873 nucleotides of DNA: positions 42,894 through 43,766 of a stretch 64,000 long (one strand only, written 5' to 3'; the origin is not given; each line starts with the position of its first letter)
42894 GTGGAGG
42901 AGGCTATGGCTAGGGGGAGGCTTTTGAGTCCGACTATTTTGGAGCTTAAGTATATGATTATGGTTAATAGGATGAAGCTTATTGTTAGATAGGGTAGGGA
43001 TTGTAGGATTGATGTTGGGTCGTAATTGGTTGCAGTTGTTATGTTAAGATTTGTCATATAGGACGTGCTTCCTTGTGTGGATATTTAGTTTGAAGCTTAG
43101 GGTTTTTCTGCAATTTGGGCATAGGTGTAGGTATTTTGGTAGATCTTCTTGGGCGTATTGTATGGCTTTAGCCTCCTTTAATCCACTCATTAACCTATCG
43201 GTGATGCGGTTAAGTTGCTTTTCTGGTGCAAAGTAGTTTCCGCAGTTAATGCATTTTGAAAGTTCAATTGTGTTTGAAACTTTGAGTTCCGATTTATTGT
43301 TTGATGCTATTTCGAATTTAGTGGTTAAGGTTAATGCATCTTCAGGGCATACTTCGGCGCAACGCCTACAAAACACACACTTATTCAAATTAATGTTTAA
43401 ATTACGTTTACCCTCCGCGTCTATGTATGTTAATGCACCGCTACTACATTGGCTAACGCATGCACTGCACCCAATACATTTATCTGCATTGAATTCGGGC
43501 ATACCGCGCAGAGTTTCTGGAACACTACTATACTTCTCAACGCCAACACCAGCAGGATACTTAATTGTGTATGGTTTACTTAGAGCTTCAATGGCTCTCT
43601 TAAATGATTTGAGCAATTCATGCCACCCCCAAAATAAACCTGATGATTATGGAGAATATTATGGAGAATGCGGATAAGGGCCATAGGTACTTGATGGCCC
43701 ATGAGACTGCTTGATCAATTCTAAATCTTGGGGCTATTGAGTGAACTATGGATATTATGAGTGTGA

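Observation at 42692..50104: Split HdrD-like module (polyferredoxin + CCG protein + 92-aa unknown) placed directly on an Ech-type hydrogenase membrane module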

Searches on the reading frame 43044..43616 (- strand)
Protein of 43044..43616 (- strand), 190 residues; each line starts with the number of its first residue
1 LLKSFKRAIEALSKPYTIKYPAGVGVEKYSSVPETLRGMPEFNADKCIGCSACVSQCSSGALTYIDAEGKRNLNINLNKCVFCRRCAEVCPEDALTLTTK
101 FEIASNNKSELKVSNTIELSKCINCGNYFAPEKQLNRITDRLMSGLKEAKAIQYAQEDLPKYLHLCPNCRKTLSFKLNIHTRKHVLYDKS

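Call 4: search_protein_families(library=pfam, proteins=[window:43044-43616:-], max_evalue=0.01)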
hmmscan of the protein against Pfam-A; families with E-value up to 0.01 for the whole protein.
window:43044-43616:- (190 aa): 14 families
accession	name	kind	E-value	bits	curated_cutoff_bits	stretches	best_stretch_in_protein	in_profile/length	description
PF00037.32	Fer4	-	7.9e-16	57.6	21.1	2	75-96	3-24/24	4Fe-4S binding domain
PF12838.12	Fer4_7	-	8.1e-15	55.5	27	2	46-94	1-52/52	4Fe-4S dicluster domain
PF13237.11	Fer4_10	-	1e-11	45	25.5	2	40-91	2-53/53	4Fe-4S dicluster domain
PF12837.12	Fer4_6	-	2e-11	43.7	25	2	39-62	1-24/24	4Fe-4S binding domain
PF14697.11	Fer4_21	-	2.8e-11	43.8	35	1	43-96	4-58/59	4Fe-4S dicluster domain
PF13187.11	Fer4_9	-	2.4e-10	40.7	27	2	46-94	1-51/52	4Fe-4S dicluster domain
PF12797.12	Fer4_2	-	4.4e-08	33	24.5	1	39-58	2-21/22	4Fe-4S binding domain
PF13484.11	Fer4_16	-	1.3e-06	29.5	30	1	79-111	1-32/66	4Fe-4S double cluster binding domain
PF13183.11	Fer4_8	-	0.00019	22.3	27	1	44-93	2-67/68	4Fe-4S dicluster domain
PF25160.1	LdpA_Fe-S-bd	-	0.00071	19.7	27.6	0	53-96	9-44/49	LdpA Fe-S cluster-binding domain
PF13534.11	Fer4_17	-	0.0013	19.7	22.2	0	46-93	1-59/61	4Fe-4S dicluster domain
PF06827.20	zf-FPG_IleRS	-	0.0047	17.2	21.3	0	121-134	3-16/30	Zinc finger found in FPG and IleRS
PF12800.12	Fer4_4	-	0.0076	17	24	1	45-58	2-15/17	4Fe-4S binding domain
PF17179.9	Fer4_22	-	0.008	17.5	27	0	41-59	75-93/95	4Fe-4S dicluster domain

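Call 7: search_protein_families(library=ncbifam, proteins=[window:43044-43616:-], max_evalue=0.001)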
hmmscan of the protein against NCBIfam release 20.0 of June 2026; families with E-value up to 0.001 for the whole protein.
window:43044-43616:- (190 aa): 80 families (the best 25 are shown)
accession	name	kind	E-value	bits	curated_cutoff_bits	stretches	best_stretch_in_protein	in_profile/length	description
NF009053.0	PRK12387.1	subfamily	1.2e-36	126.1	204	1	16-174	14-163/180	formate hydrogenlyase complex iron-sulfur subunit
NF006076.0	PRK08222.1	equivalog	6.2e-33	114.1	270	1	1-175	1-166/181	hydrogenase 4 subunit H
TIGR01971.1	NuoI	subfamily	1.7e-21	76.1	113.05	1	11-114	9-117/121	NADH-quinone oxidoreductase, chain I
NF006221.0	PRK08348.1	subfamily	5.5e-21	74.7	124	1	11-111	14-108/136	NADH-plastoquinone oxidoreductase subunit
NF004541.0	PRK05888.2-2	equivalog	1.1e-17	64.4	217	1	3-111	22-127/168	NADH-quinone oxidoreductase subunit NuoI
NF004542.0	PRK05888.2-3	equivalog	1.1e-15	57.7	248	1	14-113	51-157/203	NADH-quinone oxidoreductase subunit NuoI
NF004537.0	PRK05888.1-3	equivalog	2.7e-14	53.2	163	1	13-120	36-149/204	NADH-quinone oxidoreductase subunit NuoI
NF004544.0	PRK05888.2-6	equivalog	4.6e-13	49.2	457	1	12-110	46-151/220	NADH-quinone oxidoreductase subunit NuoI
NF004540.0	PRK05888.2-1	equivalog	9.6e-13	47.9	215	1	4-111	7-119/139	NADH-quinone oxidoreductase subunit NuoI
TIGR00403.1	ndhI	equivalog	9.7e-13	48.1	302.35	1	14-120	36-143/183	NAD(P)H-quinone oxidoreductase subunit I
NF004545.0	PRK05888.3-1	equivalog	9.3e-12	44.9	229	1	12-109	38-137/154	NADH-quinone oxidoreductase subunit NuoI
NF004543.0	PRK05888.2-5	equivalog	9.5e-12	44.8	243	1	13-115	32-136/217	NADH-quinone oxidoreductase subunit NuoI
NF042909.1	FMH_DH_FwdF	exception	1.2e-11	44.4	375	1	36-126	129-231/336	tungsten-dependent formylmethanofuran dehydrogenase subunit FwdF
NF040612.1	F420_dehyd_FpoI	exception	3e-11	43.3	180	1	2-100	3-104/135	F420H2 dehydrogenase subunit FpoI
NF010590.0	PRK13984.1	equivalog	2.9e-10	38.9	946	2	13-105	23-118/611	putative oxidoreductase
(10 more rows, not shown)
